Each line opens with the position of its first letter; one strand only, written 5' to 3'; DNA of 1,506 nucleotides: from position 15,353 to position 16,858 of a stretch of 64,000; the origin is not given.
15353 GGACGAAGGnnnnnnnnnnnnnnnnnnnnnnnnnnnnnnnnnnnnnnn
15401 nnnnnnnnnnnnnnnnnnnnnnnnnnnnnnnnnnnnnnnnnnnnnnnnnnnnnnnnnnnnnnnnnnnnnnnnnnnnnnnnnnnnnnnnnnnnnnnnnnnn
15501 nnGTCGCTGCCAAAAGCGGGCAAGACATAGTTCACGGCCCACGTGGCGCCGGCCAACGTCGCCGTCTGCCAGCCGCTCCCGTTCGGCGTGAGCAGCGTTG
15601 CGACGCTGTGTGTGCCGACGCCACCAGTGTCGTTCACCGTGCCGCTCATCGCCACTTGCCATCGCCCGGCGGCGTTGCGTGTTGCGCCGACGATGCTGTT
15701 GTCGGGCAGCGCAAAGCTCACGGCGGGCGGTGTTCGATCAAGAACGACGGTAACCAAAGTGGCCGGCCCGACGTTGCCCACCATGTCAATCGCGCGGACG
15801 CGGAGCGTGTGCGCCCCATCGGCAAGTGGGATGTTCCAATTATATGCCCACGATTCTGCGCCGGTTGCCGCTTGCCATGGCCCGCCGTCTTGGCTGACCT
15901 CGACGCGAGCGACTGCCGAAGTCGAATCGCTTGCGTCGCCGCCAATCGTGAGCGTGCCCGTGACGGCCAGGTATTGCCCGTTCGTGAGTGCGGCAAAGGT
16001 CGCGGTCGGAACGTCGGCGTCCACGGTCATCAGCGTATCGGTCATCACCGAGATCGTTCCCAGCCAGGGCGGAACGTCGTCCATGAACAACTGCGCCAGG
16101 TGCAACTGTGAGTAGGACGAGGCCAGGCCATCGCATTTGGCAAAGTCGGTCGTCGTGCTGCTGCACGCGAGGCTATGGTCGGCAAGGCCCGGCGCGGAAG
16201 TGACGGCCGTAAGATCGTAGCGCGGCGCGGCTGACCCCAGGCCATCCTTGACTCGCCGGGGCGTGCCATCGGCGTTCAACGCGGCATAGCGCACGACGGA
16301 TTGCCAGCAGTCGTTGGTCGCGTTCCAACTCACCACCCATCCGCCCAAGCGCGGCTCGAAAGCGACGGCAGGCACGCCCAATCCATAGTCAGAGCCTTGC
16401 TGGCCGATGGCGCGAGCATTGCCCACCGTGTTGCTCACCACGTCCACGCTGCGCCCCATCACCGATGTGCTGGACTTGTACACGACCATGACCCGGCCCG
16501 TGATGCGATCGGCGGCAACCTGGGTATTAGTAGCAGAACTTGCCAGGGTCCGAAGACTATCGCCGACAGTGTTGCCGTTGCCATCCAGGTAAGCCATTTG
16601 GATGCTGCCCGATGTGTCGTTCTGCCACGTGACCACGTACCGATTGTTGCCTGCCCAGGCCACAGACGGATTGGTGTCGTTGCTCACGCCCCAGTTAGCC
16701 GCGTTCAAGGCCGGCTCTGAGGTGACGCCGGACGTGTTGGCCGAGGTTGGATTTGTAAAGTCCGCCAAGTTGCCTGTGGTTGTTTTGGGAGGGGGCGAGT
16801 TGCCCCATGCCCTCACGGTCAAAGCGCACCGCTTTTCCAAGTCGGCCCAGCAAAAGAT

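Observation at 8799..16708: Giant (~2,250-aa) multi-domain surface protein followed by a paralog of its own C-terminal PKD - MAM-like - PKD module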

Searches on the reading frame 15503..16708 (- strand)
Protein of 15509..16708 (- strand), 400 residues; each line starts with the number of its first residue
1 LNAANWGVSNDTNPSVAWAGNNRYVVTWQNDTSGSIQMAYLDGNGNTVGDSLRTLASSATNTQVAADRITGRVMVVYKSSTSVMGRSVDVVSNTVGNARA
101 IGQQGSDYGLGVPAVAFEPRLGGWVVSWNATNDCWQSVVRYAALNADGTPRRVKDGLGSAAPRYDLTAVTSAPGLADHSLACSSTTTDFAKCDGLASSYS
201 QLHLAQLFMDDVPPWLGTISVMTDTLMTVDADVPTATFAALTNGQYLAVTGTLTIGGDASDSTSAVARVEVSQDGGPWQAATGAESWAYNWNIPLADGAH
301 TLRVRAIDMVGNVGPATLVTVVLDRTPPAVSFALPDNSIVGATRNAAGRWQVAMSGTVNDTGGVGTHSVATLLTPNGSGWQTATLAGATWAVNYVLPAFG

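Call 21: find_related_loci(query=window:15509-16708:-, collection=genome_contigs, flank=10000)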
Query window:15509-16708:- (400 aa) in genome_contigs; peptide patterns used: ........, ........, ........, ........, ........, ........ (x = any residue, [..] = any of these).
45 stretches matched a pattern, but none encodes a relative of the query by tblastn (E <= 1e-3).
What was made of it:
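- Tried and rejected: genome_contigs scan with the fragment's first 400 aa: no relatives (call 21).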

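Call 42: find_related_loci(query=A2, collection=metagenome_contigs, flank=10000)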
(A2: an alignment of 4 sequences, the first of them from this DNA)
Query A2 (363 aa) in metagenome_contigs; peptide patterns used: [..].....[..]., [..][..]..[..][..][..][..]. (x = any residue, [..] = any of these).
196 stretches matched a pattern; 6 encode a relative of the query (tblastn E <= 1e-3); 6 distinct loci.
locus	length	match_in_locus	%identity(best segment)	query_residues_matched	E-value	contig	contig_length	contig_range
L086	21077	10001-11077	41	3-354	7e-72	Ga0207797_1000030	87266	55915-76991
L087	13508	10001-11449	47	1-354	1e-52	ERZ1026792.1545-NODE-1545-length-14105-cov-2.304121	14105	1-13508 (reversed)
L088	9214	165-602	49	211-354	2e-32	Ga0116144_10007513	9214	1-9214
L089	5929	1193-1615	50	219-354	2e-30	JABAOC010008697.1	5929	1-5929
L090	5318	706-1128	50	219-354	2e-30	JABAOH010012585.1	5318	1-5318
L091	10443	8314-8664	25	214-332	3e-5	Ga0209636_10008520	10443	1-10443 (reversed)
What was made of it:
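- No contig from a close relative (>85% identity) that runs through the missing 5' part was recovered (calls 21, 42).
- Tried and rejected: None was close enough to show this species' missing 5' part (call 42).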

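Call 50: search_protein_families(library=pfam, proteins=[window:15503-16690:-], max_evalue=0.1)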
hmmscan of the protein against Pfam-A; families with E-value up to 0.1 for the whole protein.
window:15503-16690:- (396 aa): 4 families
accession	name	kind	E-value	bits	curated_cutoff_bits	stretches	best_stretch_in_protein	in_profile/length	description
PF17957.7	Big_7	-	3.4e-12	47.3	24.1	1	228-298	1-70/70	Bacterial Ig domain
PF19077.6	Big_13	-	8.1e-08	33.1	27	1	247-318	31-101/102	Bacterial Ig-like domain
PF17936.7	Big_6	-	0.016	15.8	27.6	1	256-315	20-81/83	Bacterial Ig domain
PF16370.11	MetallophosC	-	0.084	13.4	29.7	0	281-306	141-166/168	C terminal of Calcineurin-like phosphoesterase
